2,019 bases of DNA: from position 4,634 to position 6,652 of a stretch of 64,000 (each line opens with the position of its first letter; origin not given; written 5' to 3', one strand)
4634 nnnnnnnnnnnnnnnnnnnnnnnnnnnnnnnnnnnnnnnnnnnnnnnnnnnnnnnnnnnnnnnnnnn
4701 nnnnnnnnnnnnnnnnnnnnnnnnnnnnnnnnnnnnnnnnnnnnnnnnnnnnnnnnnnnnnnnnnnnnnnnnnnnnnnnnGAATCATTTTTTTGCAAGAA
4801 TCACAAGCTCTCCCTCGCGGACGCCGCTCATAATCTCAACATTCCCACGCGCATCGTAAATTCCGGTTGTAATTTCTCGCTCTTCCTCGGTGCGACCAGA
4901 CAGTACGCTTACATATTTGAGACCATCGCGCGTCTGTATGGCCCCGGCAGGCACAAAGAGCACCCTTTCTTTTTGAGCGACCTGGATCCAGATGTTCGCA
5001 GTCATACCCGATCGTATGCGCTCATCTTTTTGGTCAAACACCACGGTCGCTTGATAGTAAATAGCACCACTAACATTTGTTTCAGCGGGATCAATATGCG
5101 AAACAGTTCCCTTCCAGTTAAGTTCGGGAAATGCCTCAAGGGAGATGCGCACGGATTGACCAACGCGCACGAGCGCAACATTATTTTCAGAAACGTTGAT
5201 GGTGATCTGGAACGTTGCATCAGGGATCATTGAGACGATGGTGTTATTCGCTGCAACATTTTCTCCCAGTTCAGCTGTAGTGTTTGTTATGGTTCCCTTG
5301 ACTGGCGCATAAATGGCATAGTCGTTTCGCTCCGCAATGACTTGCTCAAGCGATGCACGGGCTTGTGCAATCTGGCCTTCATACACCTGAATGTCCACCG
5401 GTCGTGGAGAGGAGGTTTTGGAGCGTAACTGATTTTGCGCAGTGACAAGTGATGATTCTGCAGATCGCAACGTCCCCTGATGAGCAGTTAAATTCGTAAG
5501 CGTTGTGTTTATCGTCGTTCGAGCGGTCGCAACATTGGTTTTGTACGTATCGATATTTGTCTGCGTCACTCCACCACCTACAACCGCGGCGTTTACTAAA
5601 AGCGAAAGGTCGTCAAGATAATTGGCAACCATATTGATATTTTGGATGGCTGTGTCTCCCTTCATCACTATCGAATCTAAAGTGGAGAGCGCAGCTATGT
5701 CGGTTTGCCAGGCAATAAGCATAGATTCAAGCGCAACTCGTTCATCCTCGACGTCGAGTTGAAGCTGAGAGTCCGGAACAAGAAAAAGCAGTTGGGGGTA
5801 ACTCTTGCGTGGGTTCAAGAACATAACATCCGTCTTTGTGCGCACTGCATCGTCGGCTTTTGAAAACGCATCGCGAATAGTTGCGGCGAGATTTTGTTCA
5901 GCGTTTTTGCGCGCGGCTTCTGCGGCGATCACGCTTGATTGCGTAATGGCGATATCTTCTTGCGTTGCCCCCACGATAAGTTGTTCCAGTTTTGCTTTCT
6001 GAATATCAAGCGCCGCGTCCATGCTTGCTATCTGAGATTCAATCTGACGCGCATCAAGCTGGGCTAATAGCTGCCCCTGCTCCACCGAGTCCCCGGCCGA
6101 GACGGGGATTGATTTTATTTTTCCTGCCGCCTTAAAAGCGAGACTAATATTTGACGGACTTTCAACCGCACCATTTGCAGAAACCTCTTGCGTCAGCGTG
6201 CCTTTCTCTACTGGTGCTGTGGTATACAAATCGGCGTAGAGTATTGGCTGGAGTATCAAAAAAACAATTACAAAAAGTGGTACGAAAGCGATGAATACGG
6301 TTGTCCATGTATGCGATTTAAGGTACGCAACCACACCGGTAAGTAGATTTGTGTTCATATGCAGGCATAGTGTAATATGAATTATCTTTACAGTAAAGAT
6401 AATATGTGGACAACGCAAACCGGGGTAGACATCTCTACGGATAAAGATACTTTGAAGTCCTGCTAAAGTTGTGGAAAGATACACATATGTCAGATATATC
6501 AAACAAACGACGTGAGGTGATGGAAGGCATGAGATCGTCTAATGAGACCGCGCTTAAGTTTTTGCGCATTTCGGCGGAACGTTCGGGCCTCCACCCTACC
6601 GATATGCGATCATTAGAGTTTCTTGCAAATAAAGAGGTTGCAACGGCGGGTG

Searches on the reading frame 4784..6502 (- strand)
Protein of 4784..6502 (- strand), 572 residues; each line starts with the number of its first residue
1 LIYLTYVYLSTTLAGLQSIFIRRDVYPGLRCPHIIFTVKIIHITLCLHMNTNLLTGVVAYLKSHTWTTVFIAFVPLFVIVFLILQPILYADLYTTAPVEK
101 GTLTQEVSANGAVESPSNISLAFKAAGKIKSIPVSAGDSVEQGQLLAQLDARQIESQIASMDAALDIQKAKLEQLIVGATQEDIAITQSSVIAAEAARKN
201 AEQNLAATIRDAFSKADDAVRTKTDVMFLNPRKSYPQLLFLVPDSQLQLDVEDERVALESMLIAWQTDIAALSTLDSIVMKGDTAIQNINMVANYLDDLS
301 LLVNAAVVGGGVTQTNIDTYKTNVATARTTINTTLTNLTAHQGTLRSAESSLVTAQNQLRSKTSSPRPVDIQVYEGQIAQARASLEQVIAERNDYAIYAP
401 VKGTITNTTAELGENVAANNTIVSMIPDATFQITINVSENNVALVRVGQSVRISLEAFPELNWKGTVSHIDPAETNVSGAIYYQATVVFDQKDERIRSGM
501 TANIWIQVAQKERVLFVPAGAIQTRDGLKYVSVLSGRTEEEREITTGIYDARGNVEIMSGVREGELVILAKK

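Call 49: search_protein_families(library=pfam, proteins=[window:4784-6502:-], max_evalue=0.00001)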
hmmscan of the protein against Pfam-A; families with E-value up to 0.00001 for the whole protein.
window:4784-6502:- (572 aa): 3 families
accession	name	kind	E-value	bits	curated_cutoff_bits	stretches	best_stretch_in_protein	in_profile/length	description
PF16576.10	HlyD_D23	-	2.3e-17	63.4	30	1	301-502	19-214/214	Barrel-sandwich domain of CusB or HlyD membrane-fusion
PF13437.12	HlyD_3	-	6.6e-15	56.2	22.2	1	397-490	2-96/106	HlyD family secretion protein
PF13533.13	Biotin_lipoyl_2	-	2.9e-07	30.6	29.8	1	120-150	2-32/32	Biotin-lipoyl like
